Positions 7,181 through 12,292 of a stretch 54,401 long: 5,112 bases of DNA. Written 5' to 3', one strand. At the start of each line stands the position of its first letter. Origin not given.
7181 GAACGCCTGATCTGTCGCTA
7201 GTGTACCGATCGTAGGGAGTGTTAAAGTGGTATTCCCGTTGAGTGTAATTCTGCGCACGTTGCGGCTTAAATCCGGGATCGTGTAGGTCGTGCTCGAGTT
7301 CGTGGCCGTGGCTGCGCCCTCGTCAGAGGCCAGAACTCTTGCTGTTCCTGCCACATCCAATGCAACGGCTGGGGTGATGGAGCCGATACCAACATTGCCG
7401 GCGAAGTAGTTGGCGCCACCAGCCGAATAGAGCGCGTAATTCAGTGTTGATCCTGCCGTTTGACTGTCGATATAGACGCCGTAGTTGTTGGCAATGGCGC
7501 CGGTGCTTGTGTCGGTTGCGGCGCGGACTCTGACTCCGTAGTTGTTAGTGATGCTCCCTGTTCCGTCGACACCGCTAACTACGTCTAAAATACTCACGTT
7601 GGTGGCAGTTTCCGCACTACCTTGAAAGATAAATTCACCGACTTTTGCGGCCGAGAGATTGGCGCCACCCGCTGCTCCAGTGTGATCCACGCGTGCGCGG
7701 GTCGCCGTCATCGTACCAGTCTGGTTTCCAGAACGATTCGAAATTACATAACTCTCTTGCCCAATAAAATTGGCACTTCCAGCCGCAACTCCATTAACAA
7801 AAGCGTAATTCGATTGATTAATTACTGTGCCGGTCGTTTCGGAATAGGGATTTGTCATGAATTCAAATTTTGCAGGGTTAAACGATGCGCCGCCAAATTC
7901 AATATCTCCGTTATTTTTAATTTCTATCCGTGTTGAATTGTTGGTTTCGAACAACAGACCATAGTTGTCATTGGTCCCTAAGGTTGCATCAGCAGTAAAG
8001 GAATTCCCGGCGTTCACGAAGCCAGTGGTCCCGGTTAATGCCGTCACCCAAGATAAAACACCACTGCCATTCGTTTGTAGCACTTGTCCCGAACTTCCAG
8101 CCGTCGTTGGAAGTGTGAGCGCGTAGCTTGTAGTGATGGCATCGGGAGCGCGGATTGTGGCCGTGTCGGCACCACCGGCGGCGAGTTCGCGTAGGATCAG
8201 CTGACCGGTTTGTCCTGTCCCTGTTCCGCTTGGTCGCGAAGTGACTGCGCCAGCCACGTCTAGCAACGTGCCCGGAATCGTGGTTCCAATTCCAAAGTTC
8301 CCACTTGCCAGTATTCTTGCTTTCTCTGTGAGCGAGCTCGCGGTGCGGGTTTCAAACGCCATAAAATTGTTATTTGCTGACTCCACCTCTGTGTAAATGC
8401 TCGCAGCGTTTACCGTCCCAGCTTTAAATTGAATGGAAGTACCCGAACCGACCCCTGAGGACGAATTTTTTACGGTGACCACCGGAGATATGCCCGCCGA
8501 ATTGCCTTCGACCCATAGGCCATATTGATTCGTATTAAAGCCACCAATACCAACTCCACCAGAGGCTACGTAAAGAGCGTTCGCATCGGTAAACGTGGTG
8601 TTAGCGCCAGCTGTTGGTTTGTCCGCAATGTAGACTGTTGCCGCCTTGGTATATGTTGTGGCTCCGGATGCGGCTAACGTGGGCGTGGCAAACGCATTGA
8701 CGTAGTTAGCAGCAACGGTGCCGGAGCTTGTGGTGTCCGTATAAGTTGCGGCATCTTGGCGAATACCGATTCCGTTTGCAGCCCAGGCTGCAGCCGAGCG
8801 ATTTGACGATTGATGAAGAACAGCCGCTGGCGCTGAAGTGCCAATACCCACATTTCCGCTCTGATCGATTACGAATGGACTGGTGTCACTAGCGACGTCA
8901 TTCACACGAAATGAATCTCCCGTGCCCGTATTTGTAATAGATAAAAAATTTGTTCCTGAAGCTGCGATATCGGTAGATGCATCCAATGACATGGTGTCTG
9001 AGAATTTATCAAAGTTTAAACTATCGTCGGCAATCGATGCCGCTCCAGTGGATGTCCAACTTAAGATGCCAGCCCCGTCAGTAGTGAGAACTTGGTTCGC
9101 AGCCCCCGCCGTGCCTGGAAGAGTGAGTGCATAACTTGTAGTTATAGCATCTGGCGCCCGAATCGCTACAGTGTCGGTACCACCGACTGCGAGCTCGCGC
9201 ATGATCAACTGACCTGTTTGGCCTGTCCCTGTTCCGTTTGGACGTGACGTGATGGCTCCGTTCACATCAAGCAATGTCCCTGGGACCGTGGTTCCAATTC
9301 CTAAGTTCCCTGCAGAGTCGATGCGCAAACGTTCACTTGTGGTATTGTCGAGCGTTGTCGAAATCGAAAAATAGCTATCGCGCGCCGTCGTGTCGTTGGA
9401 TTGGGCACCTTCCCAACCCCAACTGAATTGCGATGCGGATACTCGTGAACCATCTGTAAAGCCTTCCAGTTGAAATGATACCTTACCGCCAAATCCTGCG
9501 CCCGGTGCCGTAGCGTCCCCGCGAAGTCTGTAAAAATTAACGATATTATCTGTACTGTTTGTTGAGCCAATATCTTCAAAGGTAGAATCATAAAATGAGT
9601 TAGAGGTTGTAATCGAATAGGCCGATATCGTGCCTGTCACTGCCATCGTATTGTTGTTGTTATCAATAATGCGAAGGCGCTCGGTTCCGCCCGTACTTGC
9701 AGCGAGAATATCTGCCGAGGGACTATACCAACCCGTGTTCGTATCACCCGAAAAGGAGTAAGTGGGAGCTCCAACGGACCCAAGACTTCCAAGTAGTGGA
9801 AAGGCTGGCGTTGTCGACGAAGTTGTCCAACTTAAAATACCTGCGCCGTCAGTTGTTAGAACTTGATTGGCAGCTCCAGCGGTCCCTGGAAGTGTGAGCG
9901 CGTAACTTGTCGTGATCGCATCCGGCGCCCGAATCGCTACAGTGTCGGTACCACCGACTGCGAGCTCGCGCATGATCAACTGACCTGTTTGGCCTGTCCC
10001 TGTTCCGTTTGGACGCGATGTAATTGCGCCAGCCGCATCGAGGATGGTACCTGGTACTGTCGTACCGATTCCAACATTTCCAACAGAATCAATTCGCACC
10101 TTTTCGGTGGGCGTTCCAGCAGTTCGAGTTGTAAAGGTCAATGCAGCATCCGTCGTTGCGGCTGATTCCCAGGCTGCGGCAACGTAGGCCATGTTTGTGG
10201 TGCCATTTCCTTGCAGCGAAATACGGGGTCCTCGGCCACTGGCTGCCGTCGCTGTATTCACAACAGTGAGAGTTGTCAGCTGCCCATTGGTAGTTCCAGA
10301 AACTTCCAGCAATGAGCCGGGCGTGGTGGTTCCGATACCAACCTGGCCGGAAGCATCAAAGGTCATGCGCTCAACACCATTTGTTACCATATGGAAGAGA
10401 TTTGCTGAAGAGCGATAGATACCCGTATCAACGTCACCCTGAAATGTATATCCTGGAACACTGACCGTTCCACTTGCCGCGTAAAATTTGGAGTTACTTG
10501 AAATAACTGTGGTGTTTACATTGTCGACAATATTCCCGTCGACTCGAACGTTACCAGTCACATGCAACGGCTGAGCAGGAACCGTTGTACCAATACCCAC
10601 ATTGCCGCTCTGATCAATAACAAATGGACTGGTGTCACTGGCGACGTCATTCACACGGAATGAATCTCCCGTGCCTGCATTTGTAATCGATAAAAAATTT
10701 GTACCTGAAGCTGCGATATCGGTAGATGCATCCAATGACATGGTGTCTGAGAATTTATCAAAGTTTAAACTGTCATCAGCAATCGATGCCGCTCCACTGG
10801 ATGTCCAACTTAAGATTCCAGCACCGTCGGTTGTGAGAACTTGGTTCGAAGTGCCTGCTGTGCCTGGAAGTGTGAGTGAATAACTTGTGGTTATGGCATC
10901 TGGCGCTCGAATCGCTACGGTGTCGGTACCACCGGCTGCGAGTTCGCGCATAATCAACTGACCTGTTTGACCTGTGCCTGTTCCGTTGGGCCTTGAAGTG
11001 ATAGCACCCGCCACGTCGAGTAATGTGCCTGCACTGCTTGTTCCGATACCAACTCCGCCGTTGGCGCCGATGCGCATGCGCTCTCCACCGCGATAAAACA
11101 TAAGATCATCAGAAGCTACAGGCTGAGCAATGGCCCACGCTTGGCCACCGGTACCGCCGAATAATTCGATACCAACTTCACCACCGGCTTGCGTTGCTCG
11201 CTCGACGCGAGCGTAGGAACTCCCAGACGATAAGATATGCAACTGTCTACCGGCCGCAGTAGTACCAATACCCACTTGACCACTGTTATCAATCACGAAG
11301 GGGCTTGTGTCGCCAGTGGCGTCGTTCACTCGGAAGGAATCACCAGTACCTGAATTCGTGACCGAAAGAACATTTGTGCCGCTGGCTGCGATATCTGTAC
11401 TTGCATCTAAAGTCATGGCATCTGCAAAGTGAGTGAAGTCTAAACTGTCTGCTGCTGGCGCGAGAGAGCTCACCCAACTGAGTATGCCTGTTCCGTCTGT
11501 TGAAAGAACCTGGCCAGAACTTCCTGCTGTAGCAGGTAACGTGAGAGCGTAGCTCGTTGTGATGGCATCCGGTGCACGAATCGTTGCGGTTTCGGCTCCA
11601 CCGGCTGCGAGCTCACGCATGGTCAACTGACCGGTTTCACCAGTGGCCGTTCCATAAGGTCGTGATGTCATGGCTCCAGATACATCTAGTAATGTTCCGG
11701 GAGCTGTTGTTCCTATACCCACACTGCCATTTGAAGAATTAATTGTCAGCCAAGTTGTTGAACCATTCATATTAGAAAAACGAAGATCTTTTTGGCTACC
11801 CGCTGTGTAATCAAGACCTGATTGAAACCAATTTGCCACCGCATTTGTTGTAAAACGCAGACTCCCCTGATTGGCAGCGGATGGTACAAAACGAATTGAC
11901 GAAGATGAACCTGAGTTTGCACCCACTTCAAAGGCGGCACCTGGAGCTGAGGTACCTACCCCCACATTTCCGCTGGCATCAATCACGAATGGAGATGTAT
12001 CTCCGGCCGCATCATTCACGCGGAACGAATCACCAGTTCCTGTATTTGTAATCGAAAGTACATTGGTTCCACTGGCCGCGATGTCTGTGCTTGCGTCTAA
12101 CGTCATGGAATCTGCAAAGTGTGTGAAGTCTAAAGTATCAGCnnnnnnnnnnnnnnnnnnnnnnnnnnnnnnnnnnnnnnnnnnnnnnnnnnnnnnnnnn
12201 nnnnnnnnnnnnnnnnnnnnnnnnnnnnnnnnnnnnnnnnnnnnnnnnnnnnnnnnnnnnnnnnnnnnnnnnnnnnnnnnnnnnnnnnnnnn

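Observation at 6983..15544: Chimeric fibre of about 2,850 aa assembled from phage-tail-fibre modules, encoded outside any prophage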

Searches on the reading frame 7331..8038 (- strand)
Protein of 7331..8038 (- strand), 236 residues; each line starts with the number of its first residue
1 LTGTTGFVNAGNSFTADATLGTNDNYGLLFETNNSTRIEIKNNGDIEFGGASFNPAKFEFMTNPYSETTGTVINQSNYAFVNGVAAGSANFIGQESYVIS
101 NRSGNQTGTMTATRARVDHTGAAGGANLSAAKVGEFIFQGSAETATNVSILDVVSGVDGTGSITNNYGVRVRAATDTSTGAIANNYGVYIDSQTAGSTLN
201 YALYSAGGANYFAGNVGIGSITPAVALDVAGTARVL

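Call 22: search_protein_families(library=pfam, proteins=[window:7331-8038:-], max_evalue=1)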
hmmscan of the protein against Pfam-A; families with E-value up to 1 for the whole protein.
window:7331-8038:- (236 aa): 0 families

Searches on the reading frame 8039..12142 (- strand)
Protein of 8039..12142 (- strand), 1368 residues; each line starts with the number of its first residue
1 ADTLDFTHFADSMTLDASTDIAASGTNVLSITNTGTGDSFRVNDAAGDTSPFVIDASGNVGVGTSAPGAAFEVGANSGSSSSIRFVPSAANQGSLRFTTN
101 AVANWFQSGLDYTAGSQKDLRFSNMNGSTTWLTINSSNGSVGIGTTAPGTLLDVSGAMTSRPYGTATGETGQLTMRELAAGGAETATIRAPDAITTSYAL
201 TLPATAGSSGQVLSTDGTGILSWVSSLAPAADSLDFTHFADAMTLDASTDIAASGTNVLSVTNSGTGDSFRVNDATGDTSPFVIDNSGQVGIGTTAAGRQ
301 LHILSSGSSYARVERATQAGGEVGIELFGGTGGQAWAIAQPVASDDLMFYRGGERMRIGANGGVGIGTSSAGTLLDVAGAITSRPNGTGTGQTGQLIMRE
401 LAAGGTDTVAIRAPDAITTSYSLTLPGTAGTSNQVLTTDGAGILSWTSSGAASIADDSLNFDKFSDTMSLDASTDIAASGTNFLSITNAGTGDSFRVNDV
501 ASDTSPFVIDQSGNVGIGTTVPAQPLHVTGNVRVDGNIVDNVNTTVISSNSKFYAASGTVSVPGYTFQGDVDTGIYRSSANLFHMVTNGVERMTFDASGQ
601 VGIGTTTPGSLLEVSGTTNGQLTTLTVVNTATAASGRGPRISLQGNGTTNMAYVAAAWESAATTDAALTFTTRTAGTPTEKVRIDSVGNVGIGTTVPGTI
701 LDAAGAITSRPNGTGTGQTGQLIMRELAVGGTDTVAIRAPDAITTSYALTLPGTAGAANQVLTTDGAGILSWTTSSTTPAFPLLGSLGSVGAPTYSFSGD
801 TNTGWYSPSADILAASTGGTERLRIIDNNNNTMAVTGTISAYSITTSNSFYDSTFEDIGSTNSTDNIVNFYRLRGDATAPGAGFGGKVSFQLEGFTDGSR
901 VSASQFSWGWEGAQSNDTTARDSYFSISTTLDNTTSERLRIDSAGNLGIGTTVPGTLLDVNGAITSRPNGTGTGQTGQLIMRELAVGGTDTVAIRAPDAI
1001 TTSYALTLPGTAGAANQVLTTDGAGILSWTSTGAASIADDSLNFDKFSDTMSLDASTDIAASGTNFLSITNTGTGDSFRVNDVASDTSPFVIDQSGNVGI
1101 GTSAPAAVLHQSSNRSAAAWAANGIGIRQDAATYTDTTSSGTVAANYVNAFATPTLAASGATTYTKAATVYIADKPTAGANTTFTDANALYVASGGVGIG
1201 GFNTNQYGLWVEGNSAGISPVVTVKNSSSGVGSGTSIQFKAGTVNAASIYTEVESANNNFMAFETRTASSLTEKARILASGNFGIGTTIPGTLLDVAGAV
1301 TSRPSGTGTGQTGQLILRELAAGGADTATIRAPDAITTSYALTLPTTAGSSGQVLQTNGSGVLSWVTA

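Call 22: search_protein_families(library=pfam, proteins=[window:8039-12142:-], max_evalue=1)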
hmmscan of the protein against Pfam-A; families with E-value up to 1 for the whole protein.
window:8039-12142:- (1368 aa): 4 families
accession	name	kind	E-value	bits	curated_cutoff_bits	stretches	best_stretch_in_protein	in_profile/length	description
PF16129.10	DUF4841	-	0.051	14.3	25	0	721-748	15-42/69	Domain of unknown function (DUF4841)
PF07367.17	FB_lectin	-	0.15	12.4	25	0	253-279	37-63/140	Fungal fruit body lectin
PF19999.4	fvmX3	-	0.23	12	27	0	270-289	7-26/85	FtsH ternary system domain X3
PF19106.5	DUF5793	-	0.98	10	25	0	13-56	59-103/157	Family of unknown function (DUF5793)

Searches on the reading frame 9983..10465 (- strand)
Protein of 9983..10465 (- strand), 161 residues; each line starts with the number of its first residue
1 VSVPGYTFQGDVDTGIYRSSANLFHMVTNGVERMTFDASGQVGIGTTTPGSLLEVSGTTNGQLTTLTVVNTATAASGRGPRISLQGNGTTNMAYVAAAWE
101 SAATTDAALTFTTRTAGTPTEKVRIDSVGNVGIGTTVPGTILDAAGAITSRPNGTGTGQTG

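Call 69: search_solved_structures(query=A3, max_evalue=1, show_alignments=0)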
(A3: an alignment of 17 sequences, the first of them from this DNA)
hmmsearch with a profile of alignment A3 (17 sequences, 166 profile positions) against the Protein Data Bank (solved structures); distinct sequences matched with E-value up to 1: 6.
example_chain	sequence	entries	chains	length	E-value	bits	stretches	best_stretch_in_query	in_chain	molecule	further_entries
8ond_A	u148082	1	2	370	6.2e-30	107.8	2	23-152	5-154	bd2133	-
8oml_A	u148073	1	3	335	3.6e-17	66.3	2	104-156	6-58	Cell wall surface anchor family protein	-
8ojn_C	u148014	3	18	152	2.1e-14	57.3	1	21-157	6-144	Cell wall surface anchor family protein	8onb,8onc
8ol4_A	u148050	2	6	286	1.5e-09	41.5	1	76-158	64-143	Cell wall surface anchor family protein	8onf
8on4_A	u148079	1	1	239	2.1e-08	37.8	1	88-155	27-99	Cell wall surface anchor family protein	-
3f2z_A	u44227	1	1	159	0.33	14.4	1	82-155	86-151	uncharacterized protein BF3579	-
